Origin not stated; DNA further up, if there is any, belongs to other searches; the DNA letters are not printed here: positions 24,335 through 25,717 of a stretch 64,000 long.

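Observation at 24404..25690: Fic gene inserted as a cassette at the T4SS 3' end, bracketed by roughly 87-bp direct repeats carrying terminator palindromes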

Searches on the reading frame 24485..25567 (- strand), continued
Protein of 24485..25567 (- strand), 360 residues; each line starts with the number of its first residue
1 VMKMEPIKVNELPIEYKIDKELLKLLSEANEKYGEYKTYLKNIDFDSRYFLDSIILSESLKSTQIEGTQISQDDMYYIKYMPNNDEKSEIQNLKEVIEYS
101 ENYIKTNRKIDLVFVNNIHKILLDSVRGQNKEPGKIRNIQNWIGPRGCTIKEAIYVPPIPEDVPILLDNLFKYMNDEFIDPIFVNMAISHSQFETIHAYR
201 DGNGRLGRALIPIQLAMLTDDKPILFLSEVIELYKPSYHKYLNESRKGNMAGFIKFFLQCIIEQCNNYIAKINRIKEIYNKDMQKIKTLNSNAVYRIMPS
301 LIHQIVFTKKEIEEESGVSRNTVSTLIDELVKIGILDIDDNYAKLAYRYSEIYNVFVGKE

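Call 48: search_solved_structures(query=window:24485-25558:-, max_evalue=0.001, show_alignments=1)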
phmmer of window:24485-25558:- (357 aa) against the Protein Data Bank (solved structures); distinct sequences matched with E-value up to 0.001: 25.
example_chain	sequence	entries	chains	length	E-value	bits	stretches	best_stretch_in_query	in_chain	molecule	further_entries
7cb8_A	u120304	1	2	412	7.1e-24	88.2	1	51-255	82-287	Fic-domain containing protein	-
9vjc_A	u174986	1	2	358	9.9e-16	61.4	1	149-334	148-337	Protein adenylyltransferase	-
9tc4_A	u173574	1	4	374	1.5e-15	60.8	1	148-334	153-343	Protein adenylyltransferase SoFic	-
3eqx_A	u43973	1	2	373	1.5e-15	60.8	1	148-334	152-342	FIC DOMAIN CONTAINING TRANSCRIPTIONAL REGULATOR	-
9tch_A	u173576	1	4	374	1.5e-15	60.8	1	148-334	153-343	Protein adenylyltransferase SoFic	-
9tcl_B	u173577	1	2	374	1.5e-15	60.8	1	148-334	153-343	Protein adenylyltransferase SoFic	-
3zcn_A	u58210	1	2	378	1.6e-15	60.7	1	148-334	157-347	ADENOSINE MONOPHOSPHATE-PROTEIN TRANSFERASE SOFIC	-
3zec_A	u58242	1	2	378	1.7e-15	60.6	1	148-334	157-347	ADENOSINE MONOPHOSPHATE-PROTEIN TRANSFERASE SOFIC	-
9tb0_A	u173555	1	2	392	4.3e-14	56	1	148-334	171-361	Protein adenylyltransferase SoFic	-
7xux_A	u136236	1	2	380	1.8e-08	37.5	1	53-209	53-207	Fido domain-containing protein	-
8cil_A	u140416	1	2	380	1.3e-07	34.7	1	167-259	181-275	Fic family protein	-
6i7j_A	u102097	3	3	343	2.1e-06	30.8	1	129-258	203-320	Adenosine monophosphate-protein transferase FICD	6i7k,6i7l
6i7h_A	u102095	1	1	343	2.8e-06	30.3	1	150-258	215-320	Adenosine monophosphate-protein transferase FICD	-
6i7g_A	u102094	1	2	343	3e-06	30.2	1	150-258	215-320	Adenosine monophosphate-protein transferase FICD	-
4u04_A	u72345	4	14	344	3e-06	30.2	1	150-258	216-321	Adenosine monophosphate-protein transferase FICD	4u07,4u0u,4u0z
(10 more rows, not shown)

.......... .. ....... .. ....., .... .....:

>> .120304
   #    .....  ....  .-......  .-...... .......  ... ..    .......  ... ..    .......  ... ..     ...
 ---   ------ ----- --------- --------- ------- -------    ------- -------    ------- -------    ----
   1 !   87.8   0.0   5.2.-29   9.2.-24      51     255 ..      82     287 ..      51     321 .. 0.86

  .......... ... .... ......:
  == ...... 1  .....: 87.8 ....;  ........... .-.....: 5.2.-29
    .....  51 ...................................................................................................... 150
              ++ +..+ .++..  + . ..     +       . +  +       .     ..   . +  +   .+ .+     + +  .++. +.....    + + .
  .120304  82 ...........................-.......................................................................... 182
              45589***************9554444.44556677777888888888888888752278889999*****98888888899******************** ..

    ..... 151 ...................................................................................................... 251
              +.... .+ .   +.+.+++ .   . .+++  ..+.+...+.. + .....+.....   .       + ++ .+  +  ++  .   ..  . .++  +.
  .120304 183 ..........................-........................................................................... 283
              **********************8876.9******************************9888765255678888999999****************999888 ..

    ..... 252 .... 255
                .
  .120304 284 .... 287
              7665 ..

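Call 49: search_protein_families(library=ncbifam, proteins=[window:24485-25558:-], max_evalue=0.001)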
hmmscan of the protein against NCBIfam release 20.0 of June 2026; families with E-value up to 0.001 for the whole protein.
window:24485-25558:- (357 aa): 1 family
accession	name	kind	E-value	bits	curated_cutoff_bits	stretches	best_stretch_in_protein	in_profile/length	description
NF046030.1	ProtAdlyltaseSoFic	equivalog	2.6e-28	99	550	1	7-334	11-336/361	protein adenylyltransferase Fic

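Call 73: find_related_loci(query=A3, collection=viral_contigs, flank=4000)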
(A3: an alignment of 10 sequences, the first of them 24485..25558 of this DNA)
Query A3 (357 aa) in viral_contigs; peptide patterns used: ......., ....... (x = any residue, [..] = any of these).
27 stretches matched a pattern; 3 encode a relative of the query (tblastn E <= 1e-3); 3 distinct loci.
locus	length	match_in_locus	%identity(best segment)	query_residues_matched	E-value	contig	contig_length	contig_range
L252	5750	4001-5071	97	1-357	0e+0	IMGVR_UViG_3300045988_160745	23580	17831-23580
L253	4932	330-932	80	1-201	2e-108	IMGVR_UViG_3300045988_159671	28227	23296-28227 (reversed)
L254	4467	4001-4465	75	1-155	9e-76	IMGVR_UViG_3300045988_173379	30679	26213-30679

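Call 78: find_encoding_contigs(protein=P0197, flank=3000, max_places=4)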
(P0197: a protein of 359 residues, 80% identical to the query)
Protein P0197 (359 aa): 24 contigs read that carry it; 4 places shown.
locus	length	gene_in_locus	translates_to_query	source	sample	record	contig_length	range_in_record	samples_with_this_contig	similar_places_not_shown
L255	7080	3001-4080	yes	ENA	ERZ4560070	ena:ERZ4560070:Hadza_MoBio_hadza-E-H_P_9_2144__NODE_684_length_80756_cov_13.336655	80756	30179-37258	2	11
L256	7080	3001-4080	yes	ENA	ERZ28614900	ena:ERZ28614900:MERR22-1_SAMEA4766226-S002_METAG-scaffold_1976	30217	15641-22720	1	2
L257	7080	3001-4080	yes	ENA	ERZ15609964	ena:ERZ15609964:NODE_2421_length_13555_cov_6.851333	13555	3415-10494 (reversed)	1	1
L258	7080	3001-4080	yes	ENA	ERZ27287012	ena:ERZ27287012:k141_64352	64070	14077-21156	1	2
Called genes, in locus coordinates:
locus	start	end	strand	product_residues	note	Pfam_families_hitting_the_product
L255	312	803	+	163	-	PF12844:HTH_19, PF13413:HTH_25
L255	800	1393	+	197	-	PF01066:CDP-OH_P_transf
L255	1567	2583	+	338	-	PF00154:RecA_N, PF06745:ATPase (weak), PF08423:Rad51, PF01637:ATPase_2 (faint), PF13479:AAA_24 (faint), PF21096:RecA_C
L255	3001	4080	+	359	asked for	PF13784:Fic_N, PF02661:Fic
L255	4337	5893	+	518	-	PF12072:RNase_Y_N, PF00013:KH_1, PF08668:HDOD (faint), PF01966:HD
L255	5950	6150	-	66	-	-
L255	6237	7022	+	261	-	-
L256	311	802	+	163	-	PF12844:HTH_19, PF13413:HTH_25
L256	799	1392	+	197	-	PF01066:CDP-OH_P_transf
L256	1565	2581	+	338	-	PF00154:RecA_N, PF06745:ATPase (weak), PF08423:Rad51, PF01637:ATPase_2 (faint), PF13479:AAA_24 (faint), PF21096:RecA_C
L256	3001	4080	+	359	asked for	PF13784:Fic_N, PF02661:Fic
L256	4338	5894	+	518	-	PF12072:RNase_Y_N, PF00013:KH_1, PF08668:HDOD (faint), PF01966:HD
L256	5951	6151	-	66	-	-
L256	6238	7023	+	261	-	-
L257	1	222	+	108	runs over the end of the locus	PF05103:DivIVA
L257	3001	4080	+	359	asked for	PF13784:Fic_N, PF02661:Fic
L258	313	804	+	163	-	PF12844:HTH_19, PF13413:HTH_25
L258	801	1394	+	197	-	PF01066:CDP-OH_P_transf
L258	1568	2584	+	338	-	PF00154:RecA_N, PF06745:ATPase (weak), PF08423:Rad51, PF01637:ATPase_2 (faint), PF13479:AAA_24 (faint), PF21096:RecA_C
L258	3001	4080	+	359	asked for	PF13784:Fic_N, PF02661:Fic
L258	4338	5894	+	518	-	PF12072:RNase_Y_N, PF00013:KH_1, PF08668:HDOD (faint), PF01966:HD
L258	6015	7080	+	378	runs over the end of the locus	PF12323:HTH_OrfB_IS605, PF01385:OrfB_IS605, PF07282:Cas12f1-like_TNB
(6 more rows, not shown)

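Call 79: find_encoding_contigs(protein=P0144, flank=3000, max_places=4)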
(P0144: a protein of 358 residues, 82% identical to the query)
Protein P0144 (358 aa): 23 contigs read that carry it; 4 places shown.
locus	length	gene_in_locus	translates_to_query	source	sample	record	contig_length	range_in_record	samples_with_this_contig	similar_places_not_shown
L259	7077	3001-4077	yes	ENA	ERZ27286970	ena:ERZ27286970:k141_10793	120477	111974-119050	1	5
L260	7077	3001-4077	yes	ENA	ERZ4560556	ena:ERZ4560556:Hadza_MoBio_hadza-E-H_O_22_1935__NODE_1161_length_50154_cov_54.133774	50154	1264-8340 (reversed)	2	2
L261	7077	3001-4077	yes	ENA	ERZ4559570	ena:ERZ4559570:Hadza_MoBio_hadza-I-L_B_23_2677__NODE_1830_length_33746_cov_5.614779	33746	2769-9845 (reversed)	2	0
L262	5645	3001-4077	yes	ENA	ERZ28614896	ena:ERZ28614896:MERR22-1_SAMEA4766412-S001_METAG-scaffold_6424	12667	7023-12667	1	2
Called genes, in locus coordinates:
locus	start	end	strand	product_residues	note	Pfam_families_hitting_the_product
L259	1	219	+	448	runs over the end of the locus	PF00772:DnaB, PF03796:DnaB_C, PF06745:ATPase (weak), PF13481:AAA_25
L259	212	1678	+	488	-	PF07501:G5, PF01551:Peptidase_M23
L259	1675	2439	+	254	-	PF00753:Lactamase_B, PF23023:Anti-Pycsar_Apyc1, PF12706:Lactamase_B_2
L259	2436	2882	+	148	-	PF02590:SPOUT_MTase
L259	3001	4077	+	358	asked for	PF13784:Fic_N, PF02661:Fic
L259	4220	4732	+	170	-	PF09551:Spore_II_R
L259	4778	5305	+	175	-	PF02659:Mntp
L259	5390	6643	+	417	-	PF00275:EPSP_synthase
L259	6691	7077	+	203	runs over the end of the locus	-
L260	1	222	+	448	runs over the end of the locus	PF00772:DnaB, PF03796:DnaB_C, PF06745:ATPase (weak), PF13481:AAA_25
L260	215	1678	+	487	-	PF07501:G5, PF01551:Peptidase_M23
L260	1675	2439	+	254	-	PF00753:Lactamase_B, PF23023:Anti-Pycsar_Apyc1, PF12706:Lactamase_B_2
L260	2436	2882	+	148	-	PF02590:SPOUT_MTase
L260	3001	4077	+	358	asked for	PF13784:Fic_N, PF02661:Fic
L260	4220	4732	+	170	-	PF09551:Spore_II_R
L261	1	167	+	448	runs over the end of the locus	PF00772:DnaB, PF03796:DnaB_C, PF06745:ATPase (weak), PF13481:AAA_25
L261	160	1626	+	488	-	PF07501:G5, PF01551:Peptidase_M23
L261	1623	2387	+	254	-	PF00753:Lactamase_B, PF23023:Anti-Pycsar_Apyc1, PF12706:Lactamase_B_2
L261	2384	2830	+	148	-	PF02590:SPOUT_MTase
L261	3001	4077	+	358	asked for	PF13784:Fic_N, PF02661:Fic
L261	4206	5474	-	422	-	PF01610:DDE_Tnp_ISL3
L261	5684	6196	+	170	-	PF09551:Spore_II_R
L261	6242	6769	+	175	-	PF02659:Mntp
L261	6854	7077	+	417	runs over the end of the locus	PF00275:EPSP_synthase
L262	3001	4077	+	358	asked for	PF13784:Fic_N, PF02661:Fic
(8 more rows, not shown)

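Call 84: search_protein_families(library=padloc, proteins=[window:24485-25558:-], max_evalue=0.001)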
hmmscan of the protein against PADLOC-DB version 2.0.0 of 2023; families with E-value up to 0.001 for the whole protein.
window:24485-25558:- (357 aa): 7 families
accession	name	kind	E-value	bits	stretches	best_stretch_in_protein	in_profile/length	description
PDLC03963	SoFic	-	1.6e-86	288.9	1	6-352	11-357/361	-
PDLC04840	PDC-S04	-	1.7e-17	61.9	1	47-252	7-209/227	-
PDLC04837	PDC-S04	-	1.2e-13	48.9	1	59-257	33-223/234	-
PDLC04966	PDC-S24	-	3.1e-13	47.4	1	113-242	238-368/497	-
PDLC04836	PDC-S04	-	1.9e-11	41.6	1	57-256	31-221/244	-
PDLC04839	PDC-S04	-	2e-07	28.9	1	84-254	36-198/205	-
PDLC05078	PDC-S72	-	0.00076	16.6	1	260-347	288-374/377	-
